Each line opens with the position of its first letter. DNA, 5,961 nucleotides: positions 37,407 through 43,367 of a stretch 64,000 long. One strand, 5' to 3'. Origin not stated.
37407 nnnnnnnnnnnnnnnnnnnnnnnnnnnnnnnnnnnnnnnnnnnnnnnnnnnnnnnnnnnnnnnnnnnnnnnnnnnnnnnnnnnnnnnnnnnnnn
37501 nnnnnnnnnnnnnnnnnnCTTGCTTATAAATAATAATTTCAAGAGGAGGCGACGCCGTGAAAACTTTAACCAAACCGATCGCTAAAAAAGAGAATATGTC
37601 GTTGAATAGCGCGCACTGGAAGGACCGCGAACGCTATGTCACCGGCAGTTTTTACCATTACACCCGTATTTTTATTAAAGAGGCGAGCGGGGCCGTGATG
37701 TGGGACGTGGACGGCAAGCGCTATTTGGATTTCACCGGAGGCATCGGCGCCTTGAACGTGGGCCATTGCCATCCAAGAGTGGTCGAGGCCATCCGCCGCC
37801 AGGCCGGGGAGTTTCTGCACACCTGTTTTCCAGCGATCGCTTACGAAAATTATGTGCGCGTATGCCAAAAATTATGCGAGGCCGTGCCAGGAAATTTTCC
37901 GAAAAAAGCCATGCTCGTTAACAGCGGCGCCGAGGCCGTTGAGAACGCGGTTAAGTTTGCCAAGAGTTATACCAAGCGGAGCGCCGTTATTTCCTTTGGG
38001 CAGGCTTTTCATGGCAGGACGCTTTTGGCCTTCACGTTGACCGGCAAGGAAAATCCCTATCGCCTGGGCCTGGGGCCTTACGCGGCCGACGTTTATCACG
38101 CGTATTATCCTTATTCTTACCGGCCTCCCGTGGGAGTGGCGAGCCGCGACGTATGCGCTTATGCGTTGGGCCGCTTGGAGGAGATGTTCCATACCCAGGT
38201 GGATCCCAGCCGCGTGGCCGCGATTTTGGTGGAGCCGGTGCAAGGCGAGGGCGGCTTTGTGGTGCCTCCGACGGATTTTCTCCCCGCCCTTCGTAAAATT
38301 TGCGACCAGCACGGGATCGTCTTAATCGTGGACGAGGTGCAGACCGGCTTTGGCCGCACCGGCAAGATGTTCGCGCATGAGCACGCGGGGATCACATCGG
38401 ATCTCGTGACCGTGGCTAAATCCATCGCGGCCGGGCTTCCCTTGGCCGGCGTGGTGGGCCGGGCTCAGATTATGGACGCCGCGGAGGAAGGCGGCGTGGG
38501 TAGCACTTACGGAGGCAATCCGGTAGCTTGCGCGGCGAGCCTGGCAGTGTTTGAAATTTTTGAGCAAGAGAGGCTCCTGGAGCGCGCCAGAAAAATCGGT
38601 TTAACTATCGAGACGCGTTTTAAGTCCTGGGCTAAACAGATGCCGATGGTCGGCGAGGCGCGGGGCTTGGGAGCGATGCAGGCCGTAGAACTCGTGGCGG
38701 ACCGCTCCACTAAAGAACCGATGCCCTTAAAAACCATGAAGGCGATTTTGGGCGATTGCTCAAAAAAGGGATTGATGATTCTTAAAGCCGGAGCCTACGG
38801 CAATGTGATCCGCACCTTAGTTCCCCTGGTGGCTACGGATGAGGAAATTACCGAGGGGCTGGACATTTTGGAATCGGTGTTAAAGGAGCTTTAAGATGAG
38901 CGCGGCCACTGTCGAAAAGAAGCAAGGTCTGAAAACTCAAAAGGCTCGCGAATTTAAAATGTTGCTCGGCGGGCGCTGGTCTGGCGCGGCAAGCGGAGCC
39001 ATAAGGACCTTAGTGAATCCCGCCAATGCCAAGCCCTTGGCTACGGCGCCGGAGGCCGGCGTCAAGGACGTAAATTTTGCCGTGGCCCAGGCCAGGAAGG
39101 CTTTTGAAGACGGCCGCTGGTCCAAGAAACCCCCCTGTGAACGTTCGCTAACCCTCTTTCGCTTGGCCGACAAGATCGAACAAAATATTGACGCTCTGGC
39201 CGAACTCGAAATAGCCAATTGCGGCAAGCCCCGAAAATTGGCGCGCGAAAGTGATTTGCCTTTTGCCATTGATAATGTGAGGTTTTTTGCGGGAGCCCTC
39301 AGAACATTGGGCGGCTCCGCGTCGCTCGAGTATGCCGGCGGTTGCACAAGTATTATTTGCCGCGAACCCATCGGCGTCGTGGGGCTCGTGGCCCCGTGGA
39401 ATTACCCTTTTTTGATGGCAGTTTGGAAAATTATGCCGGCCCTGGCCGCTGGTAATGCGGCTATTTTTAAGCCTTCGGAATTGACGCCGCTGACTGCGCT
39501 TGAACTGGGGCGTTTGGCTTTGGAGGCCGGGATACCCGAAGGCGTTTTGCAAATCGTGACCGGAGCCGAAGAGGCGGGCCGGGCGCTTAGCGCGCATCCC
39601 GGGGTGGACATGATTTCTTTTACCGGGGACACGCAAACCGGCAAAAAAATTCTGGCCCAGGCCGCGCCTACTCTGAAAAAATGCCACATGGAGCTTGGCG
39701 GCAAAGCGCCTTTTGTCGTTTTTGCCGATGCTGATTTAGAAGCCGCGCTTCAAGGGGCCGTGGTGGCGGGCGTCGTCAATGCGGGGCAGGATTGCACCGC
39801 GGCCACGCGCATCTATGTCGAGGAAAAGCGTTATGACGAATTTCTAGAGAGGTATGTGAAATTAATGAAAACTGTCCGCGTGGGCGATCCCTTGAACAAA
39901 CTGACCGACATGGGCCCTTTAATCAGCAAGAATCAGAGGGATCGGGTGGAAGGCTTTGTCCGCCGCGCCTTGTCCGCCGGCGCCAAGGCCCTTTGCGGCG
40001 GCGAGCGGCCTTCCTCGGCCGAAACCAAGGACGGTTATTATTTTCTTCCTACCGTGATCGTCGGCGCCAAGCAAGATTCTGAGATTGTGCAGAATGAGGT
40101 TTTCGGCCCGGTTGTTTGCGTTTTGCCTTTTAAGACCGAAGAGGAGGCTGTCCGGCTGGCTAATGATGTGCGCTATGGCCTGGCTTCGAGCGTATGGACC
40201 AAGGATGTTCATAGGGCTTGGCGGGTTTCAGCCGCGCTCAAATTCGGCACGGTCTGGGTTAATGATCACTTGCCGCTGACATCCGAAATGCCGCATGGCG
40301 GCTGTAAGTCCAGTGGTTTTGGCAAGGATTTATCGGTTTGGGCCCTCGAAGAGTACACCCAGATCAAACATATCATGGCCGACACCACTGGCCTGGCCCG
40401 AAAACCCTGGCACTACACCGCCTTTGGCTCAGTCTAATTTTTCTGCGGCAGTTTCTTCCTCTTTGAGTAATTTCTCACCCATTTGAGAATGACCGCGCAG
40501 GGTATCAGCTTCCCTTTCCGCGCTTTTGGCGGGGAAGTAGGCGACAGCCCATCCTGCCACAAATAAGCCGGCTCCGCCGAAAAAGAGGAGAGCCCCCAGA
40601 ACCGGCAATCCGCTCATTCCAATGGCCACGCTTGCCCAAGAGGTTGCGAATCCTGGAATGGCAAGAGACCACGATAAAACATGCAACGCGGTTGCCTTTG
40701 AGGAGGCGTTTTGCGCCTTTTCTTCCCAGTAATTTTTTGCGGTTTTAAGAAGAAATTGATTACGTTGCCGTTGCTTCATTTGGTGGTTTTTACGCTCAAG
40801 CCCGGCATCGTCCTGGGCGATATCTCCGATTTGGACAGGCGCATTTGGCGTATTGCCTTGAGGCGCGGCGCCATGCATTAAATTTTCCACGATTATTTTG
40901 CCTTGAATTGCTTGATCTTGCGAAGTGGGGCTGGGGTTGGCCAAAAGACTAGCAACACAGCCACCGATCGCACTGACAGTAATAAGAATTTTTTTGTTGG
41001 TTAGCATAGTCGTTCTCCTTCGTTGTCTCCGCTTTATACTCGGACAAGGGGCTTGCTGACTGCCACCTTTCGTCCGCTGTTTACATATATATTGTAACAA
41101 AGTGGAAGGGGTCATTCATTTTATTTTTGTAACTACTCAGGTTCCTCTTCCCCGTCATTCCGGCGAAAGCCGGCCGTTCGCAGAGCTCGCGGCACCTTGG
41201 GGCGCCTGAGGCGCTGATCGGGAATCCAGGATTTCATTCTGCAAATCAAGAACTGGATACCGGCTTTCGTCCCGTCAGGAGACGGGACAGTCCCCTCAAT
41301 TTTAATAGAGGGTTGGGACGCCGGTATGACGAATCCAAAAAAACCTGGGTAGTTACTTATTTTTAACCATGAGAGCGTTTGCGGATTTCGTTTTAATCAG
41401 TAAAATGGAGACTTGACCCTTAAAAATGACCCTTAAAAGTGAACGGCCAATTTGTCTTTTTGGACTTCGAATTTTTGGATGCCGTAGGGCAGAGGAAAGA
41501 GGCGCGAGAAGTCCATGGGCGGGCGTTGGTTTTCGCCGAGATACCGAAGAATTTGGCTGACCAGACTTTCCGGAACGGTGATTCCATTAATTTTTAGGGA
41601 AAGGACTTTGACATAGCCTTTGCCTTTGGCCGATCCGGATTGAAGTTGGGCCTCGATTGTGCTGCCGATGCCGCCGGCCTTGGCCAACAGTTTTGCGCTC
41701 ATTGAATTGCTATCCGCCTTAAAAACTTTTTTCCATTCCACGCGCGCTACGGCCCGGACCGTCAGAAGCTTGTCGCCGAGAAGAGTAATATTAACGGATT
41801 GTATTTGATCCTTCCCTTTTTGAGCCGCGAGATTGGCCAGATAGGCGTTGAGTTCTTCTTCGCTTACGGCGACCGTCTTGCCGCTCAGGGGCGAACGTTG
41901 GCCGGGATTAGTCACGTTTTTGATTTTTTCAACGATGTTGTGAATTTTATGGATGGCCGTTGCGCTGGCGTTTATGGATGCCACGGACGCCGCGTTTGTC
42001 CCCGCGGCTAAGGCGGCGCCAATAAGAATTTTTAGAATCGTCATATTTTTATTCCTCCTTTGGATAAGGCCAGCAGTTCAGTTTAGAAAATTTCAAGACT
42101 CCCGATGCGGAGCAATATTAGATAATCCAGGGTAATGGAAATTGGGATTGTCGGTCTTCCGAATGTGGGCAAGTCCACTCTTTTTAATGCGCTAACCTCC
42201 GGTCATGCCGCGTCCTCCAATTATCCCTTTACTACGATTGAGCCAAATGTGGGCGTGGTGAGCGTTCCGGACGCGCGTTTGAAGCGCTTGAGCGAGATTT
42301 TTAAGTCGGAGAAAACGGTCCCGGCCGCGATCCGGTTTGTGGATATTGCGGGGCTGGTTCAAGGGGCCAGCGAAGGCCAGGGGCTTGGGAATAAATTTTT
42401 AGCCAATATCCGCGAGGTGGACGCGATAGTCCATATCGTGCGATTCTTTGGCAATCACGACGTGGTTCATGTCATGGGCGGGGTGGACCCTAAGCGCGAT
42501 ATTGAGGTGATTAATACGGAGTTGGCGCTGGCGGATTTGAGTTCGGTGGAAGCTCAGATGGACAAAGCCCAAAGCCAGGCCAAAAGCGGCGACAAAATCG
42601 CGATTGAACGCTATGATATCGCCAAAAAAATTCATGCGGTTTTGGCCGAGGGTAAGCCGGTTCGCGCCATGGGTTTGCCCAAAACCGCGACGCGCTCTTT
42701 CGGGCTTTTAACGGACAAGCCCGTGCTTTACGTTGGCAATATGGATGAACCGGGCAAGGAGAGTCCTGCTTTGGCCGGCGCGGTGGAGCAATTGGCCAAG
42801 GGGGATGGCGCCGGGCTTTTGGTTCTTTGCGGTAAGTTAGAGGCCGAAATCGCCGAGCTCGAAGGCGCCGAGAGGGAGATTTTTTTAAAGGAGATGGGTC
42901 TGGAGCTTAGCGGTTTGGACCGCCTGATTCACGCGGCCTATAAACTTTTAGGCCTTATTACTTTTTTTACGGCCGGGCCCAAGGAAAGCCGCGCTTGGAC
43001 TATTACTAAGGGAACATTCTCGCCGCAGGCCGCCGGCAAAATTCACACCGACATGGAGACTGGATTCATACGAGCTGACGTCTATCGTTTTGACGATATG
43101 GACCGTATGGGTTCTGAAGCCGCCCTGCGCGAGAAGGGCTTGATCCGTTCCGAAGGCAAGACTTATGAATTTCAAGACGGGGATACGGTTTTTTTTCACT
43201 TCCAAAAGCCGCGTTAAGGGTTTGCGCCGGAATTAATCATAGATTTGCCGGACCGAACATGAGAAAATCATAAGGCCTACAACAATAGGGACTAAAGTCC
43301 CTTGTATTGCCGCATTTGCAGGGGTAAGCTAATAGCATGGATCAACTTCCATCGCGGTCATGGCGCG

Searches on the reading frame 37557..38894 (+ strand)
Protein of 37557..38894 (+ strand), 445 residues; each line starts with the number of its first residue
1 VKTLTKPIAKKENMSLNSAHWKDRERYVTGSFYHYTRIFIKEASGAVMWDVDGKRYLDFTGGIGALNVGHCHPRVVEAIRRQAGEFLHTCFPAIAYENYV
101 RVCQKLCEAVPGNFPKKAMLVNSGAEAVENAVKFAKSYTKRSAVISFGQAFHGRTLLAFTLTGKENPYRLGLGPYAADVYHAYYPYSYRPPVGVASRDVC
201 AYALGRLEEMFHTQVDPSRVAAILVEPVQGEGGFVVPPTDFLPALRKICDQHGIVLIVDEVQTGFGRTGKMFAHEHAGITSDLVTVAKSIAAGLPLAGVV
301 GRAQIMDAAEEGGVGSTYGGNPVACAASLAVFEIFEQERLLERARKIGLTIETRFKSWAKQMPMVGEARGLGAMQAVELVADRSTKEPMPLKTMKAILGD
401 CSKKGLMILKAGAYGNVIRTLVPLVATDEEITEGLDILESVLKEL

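Call 22: search_protein_families(library=pfam, proteins=[window:37557-38894:+], max_evalue=0.01)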
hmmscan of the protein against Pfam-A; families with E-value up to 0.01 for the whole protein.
window:37557-38894:+ (445 aa): 1 family
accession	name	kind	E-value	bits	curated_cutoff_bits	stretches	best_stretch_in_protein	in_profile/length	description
PF00202.27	Aminotran_3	-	4e-128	428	30.5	1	36-442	9-403/403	Aminotransferase class-III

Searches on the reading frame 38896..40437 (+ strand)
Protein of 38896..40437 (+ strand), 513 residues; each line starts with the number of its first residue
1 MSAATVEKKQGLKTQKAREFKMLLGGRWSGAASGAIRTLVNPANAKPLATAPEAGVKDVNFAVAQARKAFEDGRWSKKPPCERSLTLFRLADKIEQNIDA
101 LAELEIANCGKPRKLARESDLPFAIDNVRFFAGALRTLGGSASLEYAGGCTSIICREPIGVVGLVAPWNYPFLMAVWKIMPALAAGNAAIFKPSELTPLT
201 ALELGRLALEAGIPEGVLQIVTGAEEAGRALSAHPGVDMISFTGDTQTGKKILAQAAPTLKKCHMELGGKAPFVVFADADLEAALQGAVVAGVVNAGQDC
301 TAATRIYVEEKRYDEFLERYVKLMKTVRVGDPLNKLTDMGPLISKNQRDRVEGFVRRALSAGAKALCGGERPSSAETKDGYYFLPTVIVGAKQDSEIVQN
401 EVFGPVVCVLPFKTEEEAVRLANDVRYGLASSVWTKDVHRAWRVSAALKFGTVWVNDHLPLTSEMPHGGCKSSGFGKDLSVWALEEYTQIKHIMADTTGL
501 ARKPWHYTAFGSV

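Call 22: search_protein_families(library=pfam, proteins=[window:38896-40437:+], max_evalue=0.01)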
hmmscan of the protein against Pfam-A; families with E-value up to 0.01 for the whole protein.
window:38896-40437:+ (513 aa): 1 family
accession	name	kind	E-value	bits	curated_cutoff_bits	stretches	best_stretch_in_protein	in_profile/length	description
PF00171.27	Aldedh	-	1.4e-169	565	23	1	38-493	10-461/461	Aldehyde dehydrogenase family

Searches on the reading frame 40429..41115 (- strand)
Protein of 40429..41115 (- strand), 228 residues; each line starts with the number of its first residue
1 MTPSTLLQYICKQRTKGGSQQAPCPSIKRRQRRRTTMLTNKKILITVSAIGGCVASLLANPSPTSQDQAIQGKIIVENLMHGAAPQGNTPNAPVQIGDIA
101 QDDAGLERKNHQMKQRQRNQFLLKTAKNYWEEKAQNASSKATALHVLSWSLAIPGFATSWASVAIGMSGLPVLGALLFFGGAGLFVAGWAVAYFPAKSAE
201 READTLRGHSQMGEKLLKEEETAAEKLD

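Call 22: search_protein_families(library=pfam, proteins=[window:40429-41115:-], max_evalue=0.01)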
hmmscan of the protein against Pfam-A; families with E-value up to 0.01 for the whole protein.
window:40429-41115:- (228 aa): 1 family
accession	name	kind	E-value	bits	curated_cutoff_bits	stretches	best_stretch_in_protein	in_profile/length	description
PF09534.15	Trp_oprn_chp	-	0.005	17.2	29.6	0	149-205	46-102/180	Tryptophan-associated transmembrane protein (Trp_oprn_chp)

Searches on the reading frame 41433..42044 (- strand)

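Call 4: search_protein_families(library=pfam, proteins=[window:41433-42044:-], max_evalue=0.1)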
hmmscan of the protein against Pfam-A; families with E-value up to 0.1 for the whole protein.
window:41433-42044:- (203 aa): 1 family
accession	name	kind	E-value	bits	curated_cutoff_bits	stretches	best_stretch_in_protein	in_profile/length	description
PF11209.13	LmeA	-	0.029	14.9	27.3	1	57-119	96-159/217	LmeA-like phospholipid-binding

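Call 5: search_protein_families(library=ncbifam, proteins=[window:41433-42044:-], max_evalue=0.1)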
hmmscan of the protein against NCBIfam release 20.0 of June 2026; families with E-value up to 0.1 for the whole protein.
window:41433-42044:- (203 aa): 1 family
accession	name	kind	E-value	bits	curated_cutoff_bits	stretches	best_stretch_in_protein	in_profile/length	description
TIGR03028.1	EpsE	equivalog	0.086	12.1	262.65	1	53-144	42-130/239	polysaccharide export protein EpsE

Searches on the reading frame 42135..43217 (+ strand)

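Call 4: search_protein_families(library=pfam, proteins=[window:42135-43217:+], max_evalue=0.1)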
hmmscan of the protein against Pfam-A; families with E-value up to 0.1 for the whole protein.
window:42135-43217:+ (360 aa): 4 families
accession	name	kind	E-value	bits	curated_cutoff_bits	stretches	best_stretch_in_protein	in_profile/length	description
PF06071.19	YchF-GTPase_C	-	3.3e-33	114.1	27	1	274-356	1-83/84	Protein of unknown function (DUF933)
PF01926.29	MMR_HSR1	-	4.2e-23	82.1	21.9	1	2-107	1-86/113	50S ribosome-binding GTPase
PF02421.24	FeoB_N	-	9.9e-09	35.3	27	1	2-46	2-46/156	Ferrous iron transport protein B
PF02824.27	TGS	-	0.088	13.3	22.2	0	292-352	15-56/60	TGS domain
